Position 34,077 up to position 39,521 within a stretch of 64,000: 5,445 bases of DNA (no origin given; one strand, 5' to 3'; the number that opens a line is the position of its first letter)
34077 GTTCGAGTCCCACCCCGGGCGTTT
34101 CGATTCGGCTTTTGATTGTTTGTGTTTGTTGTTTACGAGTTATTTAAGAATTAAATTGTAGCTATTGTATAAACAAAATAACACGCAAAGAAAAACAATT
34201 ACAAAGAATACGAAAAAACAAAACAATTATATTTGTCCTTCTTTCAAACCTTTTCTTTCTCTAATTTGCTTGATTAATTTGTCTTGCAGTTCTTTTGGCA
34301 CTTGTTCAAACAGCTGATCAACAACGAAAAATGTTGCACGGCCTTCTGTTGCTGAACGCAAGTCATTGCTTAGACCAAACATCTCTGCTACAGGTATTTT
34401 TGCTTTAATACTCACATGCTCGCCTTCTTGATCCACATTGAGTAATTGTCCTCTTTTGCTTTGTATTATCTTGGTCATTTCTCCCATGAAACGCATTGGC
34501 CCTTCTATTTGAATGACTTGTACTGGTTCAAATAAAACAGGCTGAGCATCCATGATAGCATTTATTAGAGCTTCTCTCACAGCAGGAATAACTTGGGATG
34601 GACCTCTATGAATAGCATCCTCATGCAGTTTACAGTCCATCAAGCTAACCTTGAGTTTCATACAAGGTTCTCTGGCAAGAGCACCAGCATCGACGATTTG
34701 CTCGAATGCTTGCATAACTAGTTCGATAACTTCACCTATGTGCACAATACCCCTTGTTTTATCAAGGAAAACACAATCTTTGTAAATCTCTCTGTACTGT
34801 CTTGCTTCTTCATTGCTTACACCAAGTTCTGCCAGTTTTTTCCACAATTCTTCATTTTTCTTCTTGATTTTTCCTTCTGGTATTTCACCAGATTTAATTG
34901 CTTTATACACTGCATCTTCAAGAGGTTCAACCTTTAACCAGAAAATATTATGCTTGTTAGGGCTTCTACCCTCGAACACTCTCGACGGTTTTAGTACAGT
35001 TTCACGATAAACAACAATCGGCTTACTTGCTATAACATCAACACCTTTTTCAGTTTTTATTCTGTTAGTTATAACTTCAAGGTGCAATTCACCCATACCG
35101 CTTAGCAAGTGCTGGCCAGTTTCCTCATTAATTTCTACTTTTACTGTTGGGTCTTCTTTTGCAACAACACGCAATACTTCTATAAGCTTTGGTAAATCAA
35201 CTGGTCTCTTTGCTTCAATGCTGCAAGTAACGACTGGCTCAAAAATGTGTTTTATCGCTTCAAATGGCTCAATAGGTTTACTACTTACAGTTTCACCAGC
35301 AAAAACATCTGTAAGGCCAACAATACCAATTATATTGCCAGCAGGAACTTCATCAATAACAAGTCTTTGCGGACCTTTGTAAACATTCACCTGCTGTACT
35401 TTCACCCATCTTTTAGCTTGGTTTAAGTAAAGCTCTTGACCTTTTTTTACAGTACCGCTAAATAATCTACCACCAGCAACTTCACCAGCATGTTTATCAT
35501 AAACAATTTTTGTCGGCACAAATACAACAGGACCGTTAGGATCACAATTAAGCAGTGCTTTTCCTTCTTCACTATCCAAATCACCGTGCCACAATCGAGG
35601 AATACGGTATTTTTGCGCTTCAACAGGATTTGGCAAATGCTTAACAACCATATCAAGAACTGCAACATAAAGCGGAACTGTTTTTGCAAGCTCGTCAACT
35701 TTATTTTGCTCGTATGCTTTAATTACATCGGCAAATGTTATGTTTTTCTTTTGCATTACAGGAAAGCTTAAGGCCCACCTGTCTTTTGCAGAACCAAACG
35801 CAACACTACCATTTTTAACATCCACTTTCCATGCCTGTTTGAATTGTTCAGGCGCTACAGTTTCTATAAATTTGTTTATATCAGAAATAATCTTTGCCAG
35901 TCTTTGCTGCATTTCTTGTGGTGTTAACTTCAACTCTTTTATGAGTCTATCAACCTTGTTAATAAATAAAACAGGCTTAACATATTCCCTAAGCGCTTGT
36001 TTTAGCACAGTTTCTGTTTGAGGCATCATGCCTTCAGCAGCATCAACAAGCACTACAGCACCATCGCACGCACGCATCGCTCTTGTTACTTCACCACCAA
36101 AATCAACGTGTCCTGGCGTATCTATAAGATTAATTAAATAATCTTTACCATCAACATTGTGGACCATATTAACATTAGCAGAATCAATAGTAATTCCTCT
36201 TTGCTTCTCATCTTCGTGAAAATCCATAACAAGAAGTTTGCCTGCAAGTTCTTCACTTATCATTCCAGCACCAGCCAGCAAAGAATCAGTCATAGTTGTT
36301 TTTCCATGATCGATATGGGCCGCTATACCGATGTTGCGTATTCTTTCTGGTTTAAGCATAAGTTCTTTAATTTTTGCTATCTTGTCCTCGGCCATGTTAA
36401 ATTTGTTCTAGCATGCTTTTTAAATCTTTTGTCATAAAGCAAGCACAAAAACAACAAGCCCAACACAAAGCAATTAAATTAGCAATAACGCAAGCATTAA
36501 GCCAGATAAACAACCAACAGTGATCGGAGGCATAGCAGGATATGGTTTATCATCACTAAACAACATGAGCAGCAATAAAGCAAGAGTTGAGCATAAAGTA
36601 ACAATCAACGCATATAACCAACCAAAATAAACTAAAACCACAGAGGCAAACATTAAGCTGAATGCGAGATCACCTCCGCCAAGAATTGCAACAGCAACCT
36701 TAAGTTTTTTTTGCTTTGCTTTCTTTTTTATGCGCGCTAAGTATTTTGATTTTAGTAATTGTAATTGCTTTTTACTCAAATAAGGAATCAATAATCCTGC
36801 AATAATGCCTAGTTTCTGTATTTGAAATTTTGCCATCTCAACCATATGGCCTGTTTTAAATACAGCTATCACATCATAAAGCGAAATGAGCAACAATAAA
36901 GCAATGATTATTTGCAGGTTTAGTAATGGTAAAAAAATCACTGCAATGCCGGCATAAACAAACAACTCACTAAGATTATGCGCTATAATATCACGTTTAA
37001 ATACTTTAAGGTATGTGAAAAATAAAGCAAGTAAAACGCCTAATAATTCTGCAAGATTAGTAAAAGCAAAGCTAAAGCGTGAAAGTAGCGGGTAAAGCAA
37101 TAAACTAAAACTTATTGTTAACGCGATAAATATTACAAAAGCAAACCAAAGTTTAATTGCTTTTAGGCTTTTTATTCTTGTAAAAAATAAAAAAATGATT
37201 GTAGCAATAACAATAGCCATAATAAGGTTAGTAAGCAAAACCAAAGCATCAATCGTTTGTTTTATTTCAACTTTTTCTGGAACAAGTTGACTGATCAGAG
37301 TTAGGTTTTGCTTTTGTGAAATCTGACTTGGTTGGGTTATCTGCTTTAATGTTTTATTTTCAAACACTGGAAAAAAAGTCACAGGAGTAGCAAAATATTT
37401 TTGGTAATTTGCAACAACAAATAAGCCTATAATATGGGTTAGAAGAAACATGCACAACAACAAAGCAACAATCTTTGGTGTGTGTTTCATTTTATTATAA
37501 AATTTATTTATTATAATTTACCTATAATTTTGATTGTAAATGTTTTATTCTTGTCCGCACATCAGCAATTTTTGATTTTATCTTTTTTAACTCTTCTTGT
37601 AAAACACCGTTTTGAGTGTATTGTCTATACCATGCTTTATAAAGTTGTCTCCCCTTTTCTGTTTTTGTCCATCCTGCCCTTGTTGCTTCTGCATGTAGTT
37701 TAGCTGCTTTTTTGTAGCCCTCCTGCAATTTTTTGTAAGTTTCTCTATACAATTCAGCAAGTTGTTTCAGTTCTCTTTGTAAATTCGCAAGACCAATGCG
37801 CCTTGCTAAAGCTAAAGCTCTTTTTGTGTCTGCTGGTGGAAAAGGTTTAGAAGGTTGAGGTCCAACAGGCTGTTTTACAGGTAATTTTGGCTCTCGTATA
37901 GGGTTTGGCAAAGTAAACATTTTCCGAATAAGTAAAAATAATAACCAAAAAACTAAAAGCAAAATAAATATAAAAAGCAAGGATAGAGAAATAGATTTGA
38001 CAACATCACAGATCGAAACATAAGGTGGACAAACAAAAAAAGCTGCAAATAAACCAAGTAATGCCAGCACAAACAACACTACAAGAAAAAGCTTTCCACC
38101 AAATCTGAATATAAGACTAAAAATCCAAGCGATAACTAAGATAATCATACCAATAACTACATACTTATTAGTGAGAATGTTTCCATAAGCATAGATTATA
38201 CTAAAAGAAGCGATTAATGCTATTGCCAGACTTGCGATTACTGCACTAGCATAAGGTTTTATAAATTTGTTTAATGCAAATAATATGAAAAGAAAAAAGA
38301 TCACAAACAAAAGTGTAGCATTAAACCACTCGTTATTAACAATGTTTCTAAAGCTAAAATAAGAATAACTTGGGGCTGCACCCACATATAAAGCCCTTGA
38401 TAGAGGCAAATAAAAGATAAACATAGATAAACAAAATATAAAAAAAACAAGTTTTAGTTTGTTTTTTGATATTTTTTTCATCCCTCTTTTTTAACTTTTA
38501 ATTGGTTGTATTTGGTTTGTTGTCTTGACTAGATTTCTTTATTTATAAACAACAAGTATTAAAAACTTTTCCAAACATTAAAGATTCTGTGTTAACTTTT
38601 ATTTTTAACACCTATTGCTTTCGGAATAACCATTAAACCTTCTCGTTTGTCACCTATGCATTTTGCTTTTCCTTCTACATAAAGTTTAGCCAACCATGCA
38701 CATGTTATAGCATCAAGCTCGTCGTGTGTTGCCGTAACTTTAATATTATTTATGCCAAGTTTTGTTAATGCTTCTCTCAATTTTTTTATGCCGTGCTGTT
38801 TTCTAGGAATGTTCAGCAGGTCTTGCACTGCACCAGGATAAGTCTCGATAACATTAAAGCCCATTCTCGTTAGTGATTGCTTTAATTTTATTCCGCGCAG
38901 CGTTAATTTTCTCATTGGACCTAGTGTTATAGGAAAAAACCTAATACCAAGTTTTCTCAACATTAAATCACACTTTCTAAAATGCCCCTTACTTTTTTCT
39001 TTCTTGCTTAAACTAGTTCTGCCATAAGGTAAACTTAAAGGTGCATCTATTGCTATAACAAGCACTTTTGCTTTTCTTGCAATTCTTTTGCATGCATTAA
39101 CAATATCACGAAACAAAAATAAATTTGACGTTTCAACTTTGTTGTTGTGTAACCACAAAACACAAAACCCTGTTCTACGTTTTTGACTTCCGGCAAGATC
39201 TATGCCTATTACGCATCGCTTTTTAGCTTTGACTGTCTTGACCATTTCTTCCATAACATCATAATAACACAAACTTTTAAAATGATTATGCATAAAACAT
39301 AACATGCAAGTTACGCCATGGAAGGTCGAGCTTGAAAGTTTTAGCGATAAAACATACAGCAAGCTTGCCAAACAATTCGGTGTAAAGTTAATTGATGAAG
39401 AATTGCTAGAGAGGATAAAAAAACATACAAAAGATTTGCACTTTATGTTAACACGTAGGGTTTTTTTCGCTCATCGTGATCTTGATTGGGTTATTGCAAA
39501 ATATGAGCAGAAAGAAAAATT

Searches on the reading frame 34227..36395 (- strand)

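Call 92: search_protein_families(library=pfam, proteins=[window:34227-36395:-], max_evalue=0.0001)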
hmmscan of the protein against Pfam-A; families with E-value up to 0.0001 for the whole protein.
window:34227-36395:- (722 aa): 6 families
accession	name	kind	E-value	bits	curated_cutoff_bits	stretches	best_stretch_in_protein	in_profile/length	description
PF00009.33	GTP_EFTU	-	1.7e-57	194.5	26.5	1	17-255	1-187/188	Elongation factor Tu GTP binding domain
PF14492.12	EFG_III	-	3.4e-24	85.1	27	1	386-456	3-73/75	Elongation Factor G, domain III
PF00679.30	EFG_C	-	9.3e-21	74.1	27.9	1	621-706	2-88/89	Elongation factor G C-terminus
PF03764.24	EFG_IV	-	1.3e-19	70.6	24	1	510-618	9-121/121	Elongation factor G, domain IV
PF03144.31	GTP_EFTU_D2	-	4.4e-15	56.3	30.3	1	304-370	1-72/73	Elongation factor Tu domain 2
PF22042.2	EF-G_D2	-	5.9e-11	42.8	27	1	296-372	8-83/84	Elongation factor G domain 2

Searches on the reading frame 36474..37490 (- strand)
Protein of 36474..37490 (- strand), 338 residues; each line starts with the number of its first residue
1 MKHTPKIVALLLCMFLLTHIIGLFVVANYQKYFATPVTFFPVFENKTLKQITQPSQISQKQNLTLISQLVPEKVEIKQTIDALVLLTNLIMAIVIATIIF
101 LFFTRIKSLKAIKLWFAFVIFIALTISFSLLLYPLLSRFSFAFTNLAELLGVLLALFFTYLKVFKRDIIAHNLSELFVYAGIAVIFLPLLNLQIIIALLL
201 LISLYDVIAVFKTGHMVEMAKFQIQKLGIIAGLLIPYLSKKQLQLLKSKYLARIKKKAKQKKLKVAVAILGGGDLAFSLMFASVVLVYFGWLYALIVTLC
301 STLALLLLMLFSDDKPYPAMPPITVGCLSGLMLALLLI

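Call 92: search_protein_families(library=pfam, proteins=[window:36474-37490:-], max_evalue=0.0001)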
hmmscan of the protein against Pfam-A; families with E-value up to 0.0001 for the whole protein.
window:36474-37490:- (338 aa): 1 family
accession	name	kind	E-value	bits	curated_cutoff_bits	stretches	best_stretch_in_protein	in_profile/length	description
PF06550.16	SPP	-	5.8e-09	36.3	23.9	1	90-336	36-279/283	Signal-peptide peptidase, presenilin aspartyl protease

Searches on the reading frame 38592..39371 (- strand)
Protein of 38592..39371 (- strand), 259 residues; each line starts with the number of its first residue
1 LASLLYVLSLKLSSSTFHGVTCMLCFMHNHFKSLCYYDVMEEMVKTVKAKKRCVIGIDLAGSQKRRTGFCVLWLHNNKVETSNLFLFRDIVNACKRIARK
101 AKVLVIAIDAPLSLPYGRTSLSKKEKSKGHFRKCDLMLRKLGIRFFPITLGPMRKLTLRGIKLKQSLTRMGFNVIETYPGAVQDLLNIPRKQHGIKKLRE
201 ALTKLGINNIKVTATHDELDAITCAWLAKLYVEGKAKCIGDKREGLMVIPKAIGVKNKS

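Call 92: search_protein_families(library=pfam, proteins=[window:38592-39371:-], max_evalue=0.0001)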
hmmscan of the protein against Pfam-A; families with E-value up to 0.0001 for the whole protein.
window:38592-39371:- (259 aa): 1 family
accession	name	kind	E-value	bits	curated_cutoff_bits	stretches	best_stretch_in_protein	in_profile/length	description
PF04250.19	DUF429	-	1.1e-12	48.6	23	1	56-244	1-213/214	Protein of unknown function (DUF429)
